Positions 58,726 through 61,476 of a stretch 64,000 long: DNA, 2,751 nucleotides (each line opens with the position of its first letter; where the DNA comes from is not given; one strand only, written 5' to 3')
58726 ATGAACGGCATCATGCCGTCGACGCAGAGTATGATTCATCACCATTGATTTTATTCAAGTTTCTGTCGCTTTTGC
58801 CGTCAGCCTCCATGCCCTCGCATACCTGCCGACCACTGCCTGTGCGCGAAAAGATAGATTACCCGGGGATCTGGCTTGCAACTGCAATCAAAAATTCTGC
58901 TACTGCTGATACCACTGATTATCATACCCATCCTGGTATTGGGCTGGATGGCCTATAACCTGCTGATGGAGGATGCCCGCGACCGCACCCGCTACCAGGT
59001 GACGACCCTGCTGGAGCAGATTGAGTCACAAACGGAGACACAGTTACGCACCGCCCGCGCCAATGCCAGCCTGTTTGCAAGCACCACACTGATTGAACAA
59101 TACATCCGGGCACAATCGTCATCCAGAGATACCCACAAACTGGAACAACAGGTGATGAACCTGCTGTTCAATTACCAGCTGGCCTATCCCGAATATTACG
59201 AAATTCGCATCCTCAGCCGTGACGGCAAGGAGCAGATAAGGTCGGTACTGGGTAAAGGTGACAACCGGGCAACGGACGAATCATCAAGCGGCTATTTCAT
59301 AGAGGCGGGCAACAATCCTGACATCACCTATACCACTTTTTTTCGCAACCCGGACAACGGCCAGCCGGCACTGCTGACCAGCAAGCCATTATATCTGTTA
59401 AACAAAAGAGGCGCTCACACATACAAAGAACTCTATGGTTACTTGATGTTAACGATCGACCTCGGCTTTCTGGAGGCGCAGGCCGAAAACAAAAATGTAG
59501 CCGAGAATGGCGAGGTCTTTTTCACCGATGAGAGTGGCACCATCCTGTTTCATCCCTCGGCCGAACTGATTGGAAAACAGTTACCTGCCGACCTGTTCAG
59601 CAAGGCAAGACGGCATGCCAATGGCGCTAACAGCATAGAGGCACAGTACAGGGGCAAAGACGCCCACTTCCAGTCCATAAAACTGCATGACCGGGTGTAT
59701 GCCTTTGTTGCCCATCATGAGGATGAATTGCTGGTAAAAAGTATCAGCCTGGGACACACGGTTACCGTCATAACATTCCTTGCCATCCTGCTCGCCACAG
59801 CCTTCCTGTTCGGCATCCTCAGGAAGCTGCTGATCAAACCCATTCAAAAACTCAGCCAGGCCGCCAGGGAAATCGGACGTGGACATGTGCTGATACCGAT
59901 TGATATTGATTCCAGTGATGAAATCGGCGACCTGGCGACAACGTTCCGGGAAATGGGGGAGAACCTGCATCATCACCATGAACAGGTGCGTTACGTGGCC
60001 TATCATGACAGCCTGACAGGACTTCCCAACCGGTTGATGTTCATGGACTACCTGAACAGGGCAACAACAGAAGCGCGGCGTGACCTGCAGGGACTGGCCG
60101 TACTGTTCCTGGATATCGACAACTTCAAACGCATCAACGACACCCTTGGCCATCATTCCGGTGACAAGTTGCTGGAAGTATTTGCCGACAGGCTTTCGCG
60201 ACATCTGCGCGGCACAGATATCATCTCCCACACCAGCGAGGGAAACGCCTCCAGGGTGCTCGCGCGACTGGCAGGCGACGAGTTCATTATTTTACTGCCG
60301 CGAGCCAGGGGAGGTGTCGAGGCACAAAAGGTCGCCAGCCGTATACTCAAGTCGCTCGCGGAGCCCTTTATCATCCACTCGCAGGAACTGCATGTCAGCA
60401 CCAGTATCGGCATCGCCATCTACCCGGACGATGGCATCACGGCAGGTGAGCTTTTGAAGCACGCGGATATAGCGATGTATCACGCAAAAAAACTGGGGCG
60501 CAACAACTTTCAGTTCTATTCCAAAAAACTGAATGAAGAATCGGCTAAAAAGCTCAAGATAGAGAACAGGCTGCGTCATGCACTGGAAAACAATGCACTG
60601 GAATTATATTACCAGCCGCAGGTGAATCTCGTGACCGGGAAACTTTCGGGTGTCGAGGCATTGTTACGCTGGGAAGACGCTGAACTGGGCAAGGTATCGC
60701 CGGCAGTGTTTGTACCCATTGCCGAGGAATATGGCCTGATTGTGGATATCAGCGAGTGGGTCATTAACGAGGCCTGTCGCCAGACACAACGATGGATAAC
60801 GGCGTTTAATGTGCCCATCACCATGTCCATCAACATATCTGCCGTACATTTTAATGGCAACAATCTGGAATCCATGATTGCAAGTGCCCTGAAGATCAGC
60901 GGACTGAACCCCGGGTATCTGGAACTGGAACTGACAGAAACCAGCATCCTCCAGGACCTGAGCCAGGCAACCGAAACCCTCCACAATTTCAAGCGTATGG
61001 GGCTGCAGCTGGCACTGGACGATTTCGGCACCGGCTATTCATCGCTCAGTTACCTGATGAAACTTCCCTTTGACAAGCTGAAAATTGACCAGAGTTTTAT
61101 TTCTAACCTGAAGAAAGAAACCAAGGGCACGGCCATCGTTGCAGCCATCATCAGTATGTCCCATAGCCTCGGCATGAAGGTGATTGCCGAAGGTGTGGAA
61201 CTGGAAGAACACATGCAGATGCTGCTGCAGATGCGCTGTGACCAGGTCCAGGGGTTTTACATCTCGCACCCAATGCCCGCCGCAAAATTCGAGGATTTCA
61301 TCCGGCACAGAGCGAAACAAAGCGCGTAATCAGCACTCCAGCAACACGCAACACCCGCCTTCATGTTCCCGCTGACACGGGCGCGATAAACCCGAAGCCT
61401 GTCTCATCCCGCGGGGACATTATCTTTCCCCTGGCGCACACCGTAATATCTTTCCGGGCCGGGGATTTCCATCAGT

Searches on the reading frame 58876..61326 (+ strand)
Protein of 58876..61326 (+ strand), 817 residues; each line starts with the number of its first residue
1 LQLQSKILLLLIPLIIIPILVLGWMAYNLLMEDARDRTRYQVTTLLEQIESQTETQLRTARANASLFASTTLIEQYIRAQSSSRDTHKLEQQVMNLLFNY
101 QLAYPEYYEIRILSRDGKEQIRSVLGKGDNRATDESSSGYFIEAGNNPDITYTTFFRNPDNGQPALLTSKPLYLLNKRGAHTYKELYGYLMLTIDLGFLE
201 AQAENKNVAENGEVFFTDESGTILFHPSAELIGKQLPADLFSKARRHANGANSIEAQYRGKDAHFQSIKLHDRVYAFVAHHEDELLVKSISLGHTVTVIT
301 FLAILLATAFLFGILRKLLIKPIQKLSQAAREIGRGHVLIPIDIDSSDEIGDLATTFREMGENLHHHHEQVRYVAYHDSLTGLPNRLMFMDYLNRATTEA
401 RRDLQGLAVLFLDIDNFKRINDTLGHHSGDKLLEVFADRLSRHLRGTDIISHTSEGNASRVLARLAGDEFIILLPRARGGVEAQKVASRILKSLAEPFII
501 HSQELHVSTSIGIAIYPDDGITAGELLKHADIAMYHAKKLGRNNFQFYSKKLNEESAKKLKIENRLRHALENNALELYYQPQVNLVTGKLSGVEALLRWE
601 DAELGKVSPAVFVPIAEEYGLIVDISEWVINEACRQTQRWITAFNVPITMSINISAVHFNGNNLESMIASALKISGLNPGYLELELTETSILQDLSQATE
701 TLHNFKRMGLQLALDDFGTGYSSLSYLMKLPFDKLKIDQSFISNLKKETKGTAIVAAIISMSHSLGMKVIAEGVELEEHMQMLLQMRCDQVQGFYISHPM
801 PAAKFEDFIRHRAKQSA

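Call 45: search_protein_families(library=pfam, proteins=[window:58876-61326:+], max_evalue=0.00001)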
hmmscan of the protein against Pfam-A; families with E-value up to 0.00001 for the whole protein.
window:58876-61326:+ (817 aa): 4 families
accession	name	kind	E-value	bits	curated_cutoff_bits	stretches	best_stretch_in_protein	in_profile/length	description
PF00563.25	EAL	-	3.5e-73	246.3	31.3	1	564-799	2-236/236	EAL domain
PF00990.26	GGDEF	-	7e-46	156.4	23.8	1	375-544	1-161/161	Diguanylate cyclase, GGDEF domain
PF02743.24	dCache_1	-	1.2e-20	74.5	45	1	36-244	5-208/240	Cache domain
PF00672.30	HAMP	-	3.2e-13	50.2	25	1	315-365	2-52/53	HAMP domain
